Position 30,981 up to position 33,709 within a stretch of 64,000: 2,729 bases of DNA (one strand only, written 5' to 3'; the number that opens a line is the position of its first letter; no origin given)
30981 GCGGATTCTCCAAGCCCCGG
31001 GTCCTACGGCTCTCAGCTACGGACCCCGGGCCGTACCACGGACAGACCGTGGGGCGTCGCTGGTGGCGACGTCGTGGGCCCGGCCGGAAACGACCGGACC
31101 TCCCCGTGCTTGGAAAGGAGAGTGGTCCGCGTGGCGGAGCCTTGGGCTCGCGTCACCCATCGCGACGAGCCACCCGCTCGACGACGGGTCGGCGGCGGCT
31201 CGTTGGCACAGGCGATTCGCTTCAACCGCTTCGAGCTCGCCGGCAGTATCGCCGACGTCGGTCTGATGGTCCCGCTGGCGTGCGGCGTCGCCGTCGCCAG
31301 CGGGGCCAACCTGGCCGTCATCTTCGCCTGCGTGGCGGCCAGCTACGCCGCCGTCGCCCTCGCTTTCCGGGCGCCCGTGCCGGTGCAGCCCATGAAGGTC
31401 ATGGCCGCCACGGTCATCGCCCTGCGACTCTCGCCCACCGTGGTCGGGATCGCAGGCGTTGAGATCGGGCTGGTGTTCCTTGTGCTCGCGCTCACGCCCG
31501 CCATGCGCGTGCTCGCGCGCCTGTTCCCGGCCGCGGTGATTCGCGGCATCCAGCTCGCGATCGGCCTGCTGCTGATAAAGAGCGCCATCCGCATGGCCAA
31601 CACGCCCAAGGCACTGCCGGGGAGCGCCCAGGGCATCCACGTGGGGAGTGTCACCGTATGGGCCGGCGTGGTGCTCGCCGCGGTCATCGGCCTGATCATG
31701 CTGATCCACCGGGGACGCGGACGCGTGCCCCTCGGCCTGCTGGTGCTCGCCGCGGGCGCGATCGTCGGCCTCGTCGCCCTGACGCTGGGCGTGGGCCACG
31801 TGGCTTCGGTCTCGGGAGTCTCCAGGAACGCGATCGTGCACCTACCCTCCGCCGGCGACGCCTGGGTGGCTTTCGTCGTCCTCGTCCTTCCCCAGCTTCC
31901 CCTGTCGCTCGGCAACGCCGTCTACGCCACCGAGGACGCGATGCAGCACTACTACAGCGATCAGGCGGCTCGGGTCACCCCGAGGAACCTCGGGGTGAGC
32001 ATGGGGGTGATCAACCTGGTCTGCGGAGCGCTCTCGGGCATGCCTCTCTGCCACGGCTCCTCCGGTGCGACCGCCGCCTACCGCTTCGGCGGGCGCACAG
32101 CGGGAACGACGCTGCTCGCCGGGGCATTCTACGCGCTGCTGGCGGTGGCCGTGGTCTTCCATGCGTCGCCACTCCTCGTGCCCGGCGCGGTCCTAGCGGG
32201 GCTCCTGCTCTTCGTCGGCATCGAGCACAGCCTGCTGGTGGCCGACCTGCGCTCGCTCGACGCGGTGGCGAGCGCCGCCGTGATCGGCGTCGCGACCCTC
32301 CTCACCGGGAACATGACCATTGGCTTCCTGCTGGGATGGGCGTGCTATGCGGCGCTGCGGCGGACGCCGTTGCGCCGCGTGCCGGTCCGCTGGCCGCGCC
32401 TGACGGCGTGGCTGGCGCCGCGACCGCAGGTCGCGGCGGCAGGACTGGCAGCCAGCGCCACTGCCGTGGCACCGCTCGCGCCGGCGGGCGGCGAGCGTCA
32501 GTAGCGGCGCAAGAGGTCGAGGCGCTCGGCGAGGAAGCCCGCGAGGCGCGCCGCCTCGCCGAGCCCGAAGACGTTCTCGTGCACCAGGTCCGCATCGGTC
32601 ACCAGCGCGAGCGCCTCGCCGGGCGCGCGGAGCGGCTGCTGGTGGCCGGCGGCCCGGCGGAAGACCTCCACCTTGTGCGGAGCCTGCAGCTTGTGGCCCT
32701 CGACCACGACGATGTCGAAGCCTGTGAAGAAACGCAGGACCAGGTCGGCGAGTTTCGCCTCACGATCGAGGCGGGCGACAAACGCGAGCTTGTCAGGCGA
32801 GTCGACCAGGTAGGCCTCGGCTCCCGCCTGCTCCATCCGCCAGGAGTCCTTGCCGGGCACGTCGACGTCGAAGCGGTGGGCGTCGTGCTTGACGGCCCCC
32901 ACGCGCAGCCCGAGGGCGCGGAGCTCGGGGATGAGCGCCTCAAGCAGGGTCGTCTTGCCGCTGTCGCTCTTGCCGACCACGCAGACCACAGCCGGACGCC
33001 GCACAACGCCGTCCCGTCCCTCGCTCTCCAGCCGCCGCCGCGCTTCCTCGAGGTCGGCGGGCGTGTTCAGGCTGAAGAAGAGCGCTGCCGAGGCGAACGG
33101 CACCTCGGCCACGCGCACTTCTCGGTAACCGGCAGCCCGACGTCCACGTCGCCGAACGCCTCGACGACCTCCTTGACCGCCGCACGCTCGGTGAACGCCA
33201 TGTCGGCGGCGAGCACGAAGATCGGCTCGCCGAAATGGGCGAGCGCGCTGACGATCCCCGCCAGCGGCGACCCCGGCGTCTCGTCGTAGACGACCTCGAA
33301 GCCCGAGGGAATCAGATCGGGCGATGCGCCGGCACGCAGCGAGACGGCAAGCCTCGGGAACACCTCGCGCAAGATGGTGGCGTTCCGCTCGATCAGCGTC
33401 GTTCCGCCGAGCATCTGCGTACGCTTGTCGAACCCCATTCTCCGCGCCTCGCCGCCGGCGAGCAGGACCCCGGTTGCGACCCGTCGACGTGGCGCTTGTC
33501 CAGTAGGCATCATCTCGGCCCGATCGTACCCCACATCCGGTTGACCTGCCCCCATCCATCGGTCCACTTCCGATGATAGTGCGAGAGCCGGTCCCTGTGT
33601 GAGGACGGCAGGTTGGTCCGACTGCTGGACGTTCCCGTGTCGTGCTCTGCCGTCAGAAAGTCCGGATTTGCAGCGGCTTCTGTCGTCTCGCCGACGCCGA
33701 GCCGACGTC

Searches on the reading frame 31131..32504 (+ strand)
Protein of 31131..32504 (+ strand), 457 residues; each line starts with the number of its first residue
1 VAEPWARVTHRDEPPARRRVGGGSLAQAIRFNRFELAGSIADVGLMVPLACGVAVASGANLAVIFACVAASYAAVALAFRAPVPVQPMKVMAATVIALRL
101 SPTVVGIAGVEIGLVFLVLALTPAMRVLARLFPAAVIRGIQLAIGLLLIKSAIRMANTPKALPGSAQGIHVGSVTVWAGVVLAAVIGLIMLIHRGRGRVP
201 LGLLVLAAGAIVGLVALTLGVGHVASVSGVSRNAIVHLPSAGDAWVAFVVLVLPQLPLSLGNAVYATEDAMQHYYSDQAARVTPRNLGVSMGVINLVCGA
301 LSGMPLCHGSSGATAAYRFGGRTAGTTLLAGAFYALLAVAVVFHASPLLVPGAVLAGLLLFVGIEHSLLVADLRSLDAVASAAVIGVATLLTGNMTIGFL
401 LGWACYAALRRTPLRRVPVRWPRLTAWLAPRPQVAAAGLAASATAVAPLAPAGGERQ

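Call 7: search_protein_families(library=pfam, proteins=[window:31131-32504:+])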
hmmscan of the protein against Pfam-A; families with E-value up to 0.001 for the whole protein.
window:31131-32504:+ (457 aa): 1 family
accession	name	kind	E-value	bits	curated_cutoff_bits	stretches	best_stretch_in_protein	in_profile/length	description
PF16983.11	MFS_MOT1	-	1.5e-32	112.7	30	2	249-365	3-110/111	Molybdate transporter of MFS superfamily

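Call 14: find_homologous_proteins(query=window:31131-32504:+, max_evalue=1e-20)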
Query window:31131-32504:+ (457 aa): 115 proteins with E <= 1e-20 among 8000 candidates.
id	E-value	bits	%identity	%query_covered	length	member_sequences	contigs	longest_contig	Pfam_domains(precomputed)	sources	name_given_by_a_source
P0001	5.0e-277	937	100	100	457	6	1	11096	PF16983.12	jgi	-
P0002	4.0e-236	802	85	100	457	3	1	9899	PF16983.12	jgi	jgi:SulP family sulfate permease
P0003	3.7e-132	460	58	88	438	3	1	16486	PF16983.12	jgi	jgi:SulP family sulfate permease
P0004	8.4e-130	452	58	88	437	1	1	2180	PF16983.12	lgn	-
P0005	6.7e-128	446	57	89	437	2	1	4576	PF16983.12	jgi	jgi:sulfate permease, SulP family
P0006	6.8e-128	446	54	91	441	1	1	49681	PF16983.12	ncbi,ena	-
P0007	7.1e-128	445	53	94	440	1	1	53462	PF16983.12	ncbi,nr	ncbi:MAG: putative sulfate/molybdate transporter [Actinobacteria bacterium]|nr:putative sulfate/moly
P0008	1.1e-127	445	56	89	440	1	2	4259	PF16983.12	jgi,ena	jgi:SulP family sulfate permease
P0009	1.9e-127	444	58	88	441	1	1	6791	PF16983.12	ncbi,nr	ncbi:MAG TPA: putative sulfate/molybdate transporter [Thermoleophilia bacterium]|nr:putative sulfate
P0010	3.2e-127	443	57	88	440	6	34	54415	PF16983.12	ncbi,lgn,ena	-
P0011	3.3e-127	443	55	89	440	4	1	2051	PF16983.12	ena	-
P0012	4.3e-127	443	54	91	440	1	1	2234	PF16983.12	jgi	jgi:sulfate permease, SulP family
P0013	5.9e-127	442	57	91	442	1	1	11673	PF16983.12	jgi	jgi:SulP family sulfate permease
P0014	1.0e-126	442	56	88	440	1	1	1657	PF16983.12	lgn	-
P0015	5.4e-126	439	54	94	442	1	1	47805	PF16983.12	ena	-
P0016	6.2e-126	439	55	89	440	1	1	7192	PF16983.12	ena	-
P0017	1.2e-125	438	55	89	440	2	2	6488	PF16983.12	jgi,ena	-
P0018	1.5e-125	438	55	89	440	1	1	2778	PF16983.12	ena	-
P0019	1.5e-125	438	55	89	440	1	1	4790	PF16983.12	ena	-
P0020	1.8e-125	438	57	89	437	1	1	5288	PF16983.12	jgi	jgi:SulP family sulfate permease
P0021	2.1e-125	437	54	89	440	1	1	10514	PF16983.12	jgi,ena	-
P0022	2.2e-125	437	55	89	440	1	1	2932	PF16983.12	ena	-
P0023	2.8e-125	437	55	89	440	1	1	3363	PF16983.12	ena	-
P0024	2.8e-125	437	55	89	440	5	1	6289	PF16983.12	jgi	jgi:SulP family sulfate permease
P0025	4.1e-125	436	55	89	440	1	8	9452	PF16983.12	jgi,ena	jgi:SulP family sulfate permease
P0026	4.3e-125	436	55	88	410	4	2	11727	PF16983.12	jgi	jgi:SulP family sulfate permease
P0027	6.1e-125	436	56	89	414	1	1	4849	PF16983.12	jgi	jgi:SulP family sulfate permease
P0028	6.8e-125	436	55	89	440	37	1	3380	PF16983.12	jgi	jgi:sulfate permease, SulP family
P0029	1.4e-124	435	56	89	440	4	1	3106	PF16983.12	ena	-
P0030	1.6e-124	434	55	89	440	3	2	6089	PF16983.12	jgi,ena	-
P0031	1.8e-124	434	55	88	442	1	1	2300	PF16983.12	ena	-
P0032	7.9e-124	432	56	88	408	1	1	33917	PF16983.12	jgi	jgi:SulP family sulfate permease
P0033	8.8e-124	432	55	89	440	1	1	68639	PF16983.12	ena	-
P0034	1.0e-123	432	54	89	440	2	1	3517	PF16983.12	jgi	-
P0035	1.6e-123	431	55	89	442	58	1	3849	PF16983.12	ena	-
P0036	1.6e-123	431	54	91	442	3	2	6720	PF16983.12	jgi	-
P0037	2.1e-123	431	54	88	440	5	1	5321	PF16983.12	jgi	jgi:SulP family sulfate permease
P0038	2.0e-122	428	53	93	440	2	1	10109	PF16983.12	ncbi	-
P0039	3.2e-122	427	55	89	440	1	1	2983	PF16983.12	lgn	-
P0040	4.5e-122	426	54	88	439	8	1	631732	PF16983.12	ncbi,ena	-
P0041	5.2e-122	426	54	89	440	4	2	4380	PF16983.12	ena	-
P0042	5.9e-122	426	55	88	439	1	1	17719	PF16983.12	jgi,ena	-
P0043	1.6e-121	425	55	88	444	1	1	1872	PF16983.12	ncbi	-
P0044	2.0e-121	424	55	89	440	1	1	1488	PF16983.12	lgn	-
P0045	2.2e-121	424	56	89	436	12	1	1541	PF16983.12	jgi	jgi:sulfate permease, SulP family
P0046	2.4e-121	424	53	93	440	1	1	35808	PF16983.12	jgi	-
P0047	1.8e-120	421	55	89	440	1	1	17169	PF16983.12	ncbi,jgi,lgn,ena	ncbi:MAG: molybdate transporter family protein [Thermoleophilia bacterium]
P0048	9.6e-120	419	54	88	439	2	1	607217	PF16983.12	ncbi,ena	-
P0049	2.0e-119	418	55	88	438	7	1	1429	PF16983.12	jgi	-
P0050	4.6e-119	416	53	88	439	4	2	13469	PF16983.12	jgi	jgi:SulP family sulfate permease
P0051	6.1e-119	416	53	92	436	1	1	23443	PF16983.12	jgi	jgi:SulP family sulfate permease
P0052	1.1e-118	415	53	89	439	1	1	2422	PF16983.12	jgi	jgi:sulfate permease, SulP family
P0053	1.6e-118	415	55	86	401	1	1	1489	PF16983.12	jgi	-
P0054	2.1e-118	414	55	87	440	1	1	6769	PF16983.12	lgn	-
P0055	6.0e-118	413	54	88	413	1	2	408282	PF16983.12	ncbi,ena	-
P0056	6.8e-118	413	57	85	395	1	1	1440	PF16983.12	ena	-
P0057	3.5e-117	410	54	89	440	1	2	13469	PF16983.12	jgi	jgi:sulfate permease, SulP family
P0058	3.5e-117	410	55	88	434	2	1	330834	PF16983.12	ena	-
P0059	3.5e-117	410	54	88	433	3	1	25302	PF16983.12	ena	-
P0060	7.0e-117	409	53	88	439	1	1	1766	PF16983.12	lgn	-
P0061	7.3e-117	409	54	89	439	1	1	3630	PF16983.12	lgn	-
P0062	8.9e-117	409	54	89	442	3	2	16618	PF16983.12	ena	-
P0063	5.1e-116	406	53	88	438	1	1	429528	PF16983.12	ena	-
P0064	6.9e-116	406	53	89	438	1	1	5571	PF16983.12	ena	-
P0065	8.9e-116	406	56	85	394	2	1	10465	PF16983.12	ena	-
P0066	1.3e-115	405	53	89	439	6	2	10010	PF16983.12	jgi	-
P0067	7.5e-114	399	52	88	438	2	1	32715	PF16983.12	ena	-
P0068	4.9e-113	397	56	79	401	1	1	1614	PF16983.12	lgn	-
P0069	8.5e-113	396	55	86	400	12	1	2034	PF16983.12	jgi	-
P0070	1.2e-109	385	52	87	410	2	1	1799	PF16983.12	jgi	-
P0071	2.0e-109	385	52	88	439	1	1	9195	PF16983.12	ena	-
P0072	1.5e-106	375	52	88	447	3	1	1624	PF16983.12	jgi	jgi:SulP family sulfate permease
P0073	5.0e-104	367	50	87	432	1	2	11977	PF16983.12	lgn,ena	-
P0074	4.7e-93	331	52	76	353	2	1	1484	PF16983.12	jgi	jgi:SulP family sulfate permease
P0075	1.6e-60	224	41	82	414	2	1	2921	PF16983.12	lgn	-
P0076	2.2e-58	216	39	80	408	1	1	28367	PF16983.12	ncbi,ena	-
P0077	3.6e-56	209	38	83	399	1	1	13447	PF16983.12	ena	-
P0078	1.7e-54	204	43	78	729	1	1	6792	PF16983.12,PF04055.28,PF13353.12,PF06463.19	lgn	-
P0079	1.8e-53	200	38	80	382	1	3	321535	PF16983.12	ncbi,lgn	-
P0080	1.1e-52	198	33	85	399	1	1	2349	PF16983.12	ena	-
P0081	5.1e-52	196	35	82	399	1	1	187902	PF16983.12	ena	-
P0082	2.4e-48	183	38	84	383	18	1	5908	PF16983.12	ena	-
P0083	6.3e-48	182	35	83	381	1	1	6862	PF16983.12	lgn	-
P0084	1.2e-47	181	37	85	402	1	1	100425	PF16983.12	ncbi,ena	-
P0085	1.6e-47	181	34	87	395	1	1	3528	PF16983.12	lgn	-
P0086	1.8e-47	181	34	81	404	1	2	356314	PF16983.12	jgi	jgi:sulfate permease, SulP family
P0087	1.8e-46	177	35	83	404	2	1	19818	PF16983.12,PF00916.27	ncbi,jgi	-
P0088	3.5e-45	173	33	84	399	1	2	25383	PF16983.12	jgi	jgi:sulfate permease, SulP family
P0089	3.6e-45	173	34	83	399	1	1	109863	PF16983.12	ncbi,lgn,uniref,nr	ncbi:putative sulfate/molybdate transporter [Desulforhopalus singaporensis]|uniref:Sulfate permease,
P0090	1.7e-44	171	33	84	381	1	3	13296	PF16983.12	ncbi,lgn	-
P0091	3.8e-44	170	35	83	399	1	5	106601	PF16983.12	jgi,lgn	jgi:SulP family sulfate permease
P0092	8.1e-44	168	40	30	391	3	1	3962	PF16983.12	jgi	jgi:hypothetical protein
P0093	2.1e-43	167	36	77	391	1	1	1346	PF16983.12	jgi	jgi:hypothetical protein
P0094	2.2e-43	167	42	27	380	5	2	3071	PF16983.12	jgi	jgi:SulP family sulfate permease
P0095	4.4e-42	163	35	72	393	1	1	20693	PF16983.12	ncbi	-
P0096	3.4e-41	160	38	72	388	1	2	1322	PF16983.12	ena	-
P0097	9.9e-39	152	35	88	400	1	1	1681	PF16983.12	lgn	-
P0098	3.8e-37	147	39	28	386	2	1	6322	PF16983.12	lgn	-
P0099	6.9e-37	146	33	82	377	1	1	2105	PF16983.12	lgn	-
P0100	1.6e-36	145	32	79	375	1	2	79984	PF16983.12,PF00916.27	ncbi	-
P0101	4.9e-36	143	34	76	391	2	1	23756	PF16983.12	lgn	-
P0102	6.4e-31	126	33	83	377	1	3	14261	PF16983.12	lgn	-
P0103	7.4e-31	126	35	56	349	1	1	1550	PF16983.12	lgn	-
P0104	1.5e-29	121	31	81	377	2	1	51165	PF16983.12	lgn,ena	-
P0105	1.4e-27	115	32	73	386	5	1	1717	PF16983.12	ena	-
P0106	2.6e-26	111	28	83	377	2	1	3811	PF16983.12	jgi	jgi:MFS superfamily sulfate permease-like transporter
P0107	1.0e-24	106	30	91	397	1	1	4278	PF16983.12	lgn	-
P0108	2.5e-24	104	31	87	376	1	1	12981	PF16983.12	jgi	jgi:MFS superfamily sulfate permease-like transporter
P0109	3.8e-23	100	32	74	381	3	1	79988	PF16983.12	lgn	-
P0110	9.3e-23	99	31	72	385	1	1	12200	PF16983.12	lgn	-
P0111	8.8e-22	96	32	64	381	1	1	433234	PF16983.12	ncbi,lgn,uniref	ncbi:putative sulfate/molybdate transporter [Shewanella waksmanii]|uniref:putative sulfate/molybdate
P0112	8.9e-22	96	31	71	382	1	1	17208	PF16983.12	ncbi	ncbi:putative sulfate/molybdate transporter [Shewanella sp. 125m-7]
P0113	1.1e-21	96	30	71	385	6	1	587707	PF16983.12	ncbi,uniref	ncbi:putative sulfate/molybdate transporter [Shewanella colwelliana]|uniref:putative sulfate/molybda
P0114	1.3e-21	95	31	71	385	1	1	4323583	PF16983.12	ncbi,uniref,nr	ncbi:putative sulfate/molybdate transporter [Shewanella mesophila]|uniref:putative sulfate/molybdate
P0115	2.3e-21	95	31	64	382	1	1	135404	PF16983.12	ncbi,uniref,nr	ncbi:putative sulfate/molybdate transporter [Shewanella sp. AS1]|uniref:putative sulfate/molybdate t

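Call 23: find_related_loci(query=A2, collection=genome_contigs, flank=4000)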
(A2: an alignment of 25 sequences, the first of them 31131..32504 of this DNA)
Query A2 (457 aa) in genome_contigs; peptide patterns used: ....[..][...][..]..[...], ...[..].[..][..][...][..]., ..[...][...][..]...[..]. (x = any residue, [..] = any of these).
600 stretches matched a pattern (row limit reached: there are more); 566 encode a relative of the query (tblastn E <= 1e-3); the best 80 are kept; 80 distinct loci.
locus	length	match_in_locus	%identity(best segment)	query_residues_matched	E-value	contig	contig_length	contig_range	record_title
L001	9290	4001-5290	53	5-433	4e-118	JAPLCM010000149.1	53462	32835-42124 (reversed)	MAG: Actinomycetota bacterium isolate LacPavin_0920_SED4_MAG_69_54 LacPavin_0920_SED4_scaffold_403527, whole genome shot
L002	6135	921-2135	55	29-433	1e-116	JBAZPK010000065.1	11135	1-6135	MAG: Thermoleophilia bacterium isolate SO_2017_SWC_28 scaffold_5097_c1_LP-4_2017, whole genome shotgun sequence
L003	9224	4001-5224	53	29-435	4e-111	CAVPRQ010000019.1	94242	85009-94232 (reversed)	MAG: uncultured Thermoleophilia bacterium isolate MFD00032.bin.2.201 genome assembly, contig: contig_56709, whole genome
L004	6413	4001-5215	52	29-432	3e-103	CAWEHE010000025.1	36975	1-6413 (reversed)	MAG: uncultured Thermoleophilia bacterium isolate MFD02979.bin.1.60 genome assembly, contig: contig_61843, whole genome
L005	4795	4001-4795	55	29-293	1e-71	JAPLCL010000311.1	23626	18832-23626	MAG: Actinomycetota bacterium isolate LacPavin_0920_SED2_MAG_69_15 LacPavin_0920_SED2_scaffold_297721, whole genome shot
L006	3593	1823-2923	41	35-399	1e-65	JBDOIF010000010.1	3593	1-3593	MAG: Anaerolineae bacterium isolate TC202112_Ori_Bins009 k147_129963, whole genome shotgun sequence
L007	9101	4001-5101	40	35-399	2e-64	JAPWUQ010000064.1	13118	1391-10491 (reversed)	MAG: Anaerolineae bacterium isolate RSWS7 scaffold_892_c1, whole genome shotgun sequence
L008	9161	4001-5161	42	35-414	1e-62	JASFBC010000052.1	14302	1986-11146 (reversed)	MAG: Anaerolineae bacterium isolate PO_4 k141_208970, whole genome shotgun sequence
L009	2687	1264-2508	35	5-414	5e-63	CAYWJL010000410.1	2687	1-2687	MAG TPA_asm: uncultured Desulfovibrionales bacterium isolate binchicken_co42_433 genome assembly, contig: NODE_85509_len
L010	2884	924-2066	38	29-410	4e-61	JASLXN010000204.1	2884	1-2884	MAG: Dehalococcoidia bacterium isolate ETNP2_MAG_23 NODE_204_length_2884_cov_3.865693, whole genome shotgun sequence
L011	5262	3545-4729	37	29-420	5e-60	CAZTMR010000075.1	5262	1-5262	MAG TPA_asm: uncultured Dehalococcoidaceae bacterium isolate SRP141376_co1_379 genome assembly, contig: NODE_25354_lengt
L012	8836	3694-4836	40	24-399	2e-59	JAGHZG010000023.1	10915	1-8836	MAG: Chloroflexota bacterium isolate 626A.7 NODE_806_length_10915_cov_6.480295, whole genome shotgun sequence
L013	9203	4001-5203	35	23-415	9e-59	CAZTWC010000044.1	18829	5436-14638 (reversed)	MAG TPA_asm: uncultured Myxococcia bacterium isolate SRP200020_co3_330 genome assembly, contig: NODE_4120_length_18829_c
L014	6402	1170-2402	33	10-404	2e-58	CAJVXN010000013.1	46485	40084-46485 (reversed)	TPA_asm: uncultured bacterium isolate DRR093005_bin.42_MetaBAT_v2.12.1_MAG genome assembly, contig: NODE_367_length_4648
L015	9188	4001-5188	34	29-424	1e-57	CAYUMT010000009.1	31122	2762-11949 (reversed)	MAG TPA_asm: Candidatus Hadarchaeota archaeon isolate SRP323688_co1_140 genome assembly, contig: NODE_2583_length_31122_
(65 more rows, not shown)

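Call 25: find_encoding_contigs(protein=P0002, flank=10000, max_places=4)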
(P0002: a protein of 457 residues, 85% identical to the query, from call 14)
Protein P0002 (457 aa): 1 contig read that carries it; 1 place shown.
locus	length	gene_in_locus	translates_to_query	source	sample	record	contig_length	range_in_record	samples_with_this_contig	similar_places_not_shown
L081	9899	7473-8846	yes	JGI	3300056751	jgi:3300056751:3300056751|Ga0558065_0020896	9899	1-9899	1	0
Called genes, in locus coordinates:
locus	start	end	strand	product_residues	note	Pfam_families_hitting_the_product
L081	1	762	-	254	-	?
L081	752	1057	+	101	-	-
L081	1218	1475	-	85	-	-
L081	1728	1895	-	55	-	-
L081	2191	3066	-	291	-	PF00581:Rhodanese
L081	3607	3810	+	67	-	-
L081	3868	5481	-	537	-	PF00245:Alk_phosphatase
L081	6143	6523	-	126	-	PF01609:DDE_Tnp_1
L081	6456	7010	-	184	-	-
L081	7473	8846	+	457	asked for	PF16983:MFS_MOT1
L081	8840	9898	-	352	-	?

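Call 26: find_encoding_contigs(protein=P0001, flank=10000, max_places=4)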
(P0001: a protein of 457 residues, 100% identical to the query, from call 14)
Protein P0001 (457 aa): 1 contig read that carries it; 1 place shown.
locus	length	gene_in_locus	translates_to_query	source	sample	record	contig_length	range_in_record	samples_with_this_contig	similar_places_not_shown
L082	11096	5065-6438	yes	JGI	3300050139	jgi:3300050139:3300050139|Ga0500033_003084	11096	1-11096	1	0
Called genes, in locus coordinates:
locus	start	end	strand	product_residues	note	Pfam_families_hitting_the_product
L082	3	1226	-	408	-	?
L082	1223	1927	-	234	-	PF12838:Fer4_7 (weak), PF13237:Fer4_10, PF13247:Fer4_11, PF14697:Fer4_21 (weak), PF00037:Fer4 (weak), PF12797:Fer4_2 (weak), PF12837:Fer4_6 (weak), PF13247:Fer4_11, +4 more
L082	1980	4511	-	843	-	PF00384:Molybdopterin, PF01568:Molydop_binding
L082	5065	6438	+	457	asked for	PF16983:MFS_MOT1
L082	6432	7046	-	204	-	PF03205:MobB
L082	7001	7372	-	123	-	PF12804:NTP_transf_3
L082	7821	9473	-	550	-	PF01590:GAF, PF13185:GAF_2, PF13492:GAF_3 (weak), PF01590:GAF, PF13185:GAF_2 (weak), PF13492:GAF_3, PF00990:GGDEF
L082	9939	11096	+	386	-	?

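Call 80: search_protein_families(library=ncbifam, proteins=[window:31131-32504:+], max_evalue=1e-10)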
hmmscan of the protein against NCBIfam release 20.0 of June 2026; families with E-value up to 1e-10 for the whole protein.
window:31131-32504:+ (457 aa): 0 families

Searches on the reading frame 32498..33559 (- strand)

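Call 7: search_protein_families(library=pfam, proteins=[window:32498-33559:-])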
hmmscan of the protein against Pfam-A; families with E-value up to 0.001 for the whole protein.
window:32498-33559:- (353 aa): 1 family
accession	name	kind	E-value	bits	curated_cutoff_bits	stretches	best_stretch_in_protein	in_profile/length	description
PF03205.20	MobB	-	1.7e-39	135.2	26.6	1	191-322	1-133/133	Molybdopterin guanine dinucleotide synthesis protein B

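Call 80: search_protein_families(library=ncbifam, proteins=[window:32498-33559:-], max_evalue=1e-10)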
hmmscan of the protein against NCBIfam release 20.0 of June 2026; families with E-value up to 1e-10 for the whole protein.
window:32498-33559:- (353 aa): 9 families
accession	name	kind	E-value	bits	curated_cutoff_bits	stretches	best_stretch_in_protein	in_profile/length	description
NF011056.0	PRK14489.1-1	equivalog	9.6e-46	156.5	379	1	156-352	175-358/363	bifunctional molybdenum cofactor guanylyltransferase MobA/molybdopterin-guanine dinucleotide biosynthesis adaptor protein MobB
TIGR00176.1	mobB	equivalog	1.5e-36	125.8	76.2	1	191-330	1-139/155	molybdopterin-guanine dinucleotide biosynthesis protein B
NF011060.0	PRK14491.1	equivalog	7.5e-30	103.9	532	1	191-308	13-133/598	bifunctional molybdopterin-guanine dinucleotide biosynthesis adaptor protein MobB/molybdopterin molybdotransferase MoeA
NF008021.0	PRK10751.1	equivalog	8.9e-25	87.7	204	1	191-348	8-170/174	molybdopterin-guanine dinucleotide biosynthesis protein MobB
NF011057.0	PRK14489.1-2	subfamily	3.3e-23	82.6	541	1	161-347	182-361/363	bifunctional molybdenum cofactor guanylyltransferase MobA/molybdopterin-guanine dinucleotide biosynthesis adaptor protein MobB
NF011066.0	PRK14495.1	equivalog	6.3e-20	71.6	596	1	191-343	3-156/452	putative molybdopterin-guanine dinucleotide biosynthesis protein MobB/unknown domain fusion protein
NF011059.0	PRK14490.1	equivalog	3.4e-19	69.2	354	1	189-290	11-108/374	bifunctional molybdenum cofactor guanylyltransferase MobA/molybdopterin-guanine dinucleotide biosynthesis adaptor protein MobB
NF011062.0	PRK14494.1-1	equivalog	1.3e-11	44.4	323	1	191-291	3-95/231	putative molybdopterin-guanine dinucleotide biosynthesis protein MobB/FeS domain-containing protein protein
NF011063.0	PRK14494.1-2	equivalog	6.5e-11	42.4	258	0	191-290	3-99/227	putative molybdopterin-guanine dinucleotide biosynthesis protein MobB/FeS domain-containing protein protein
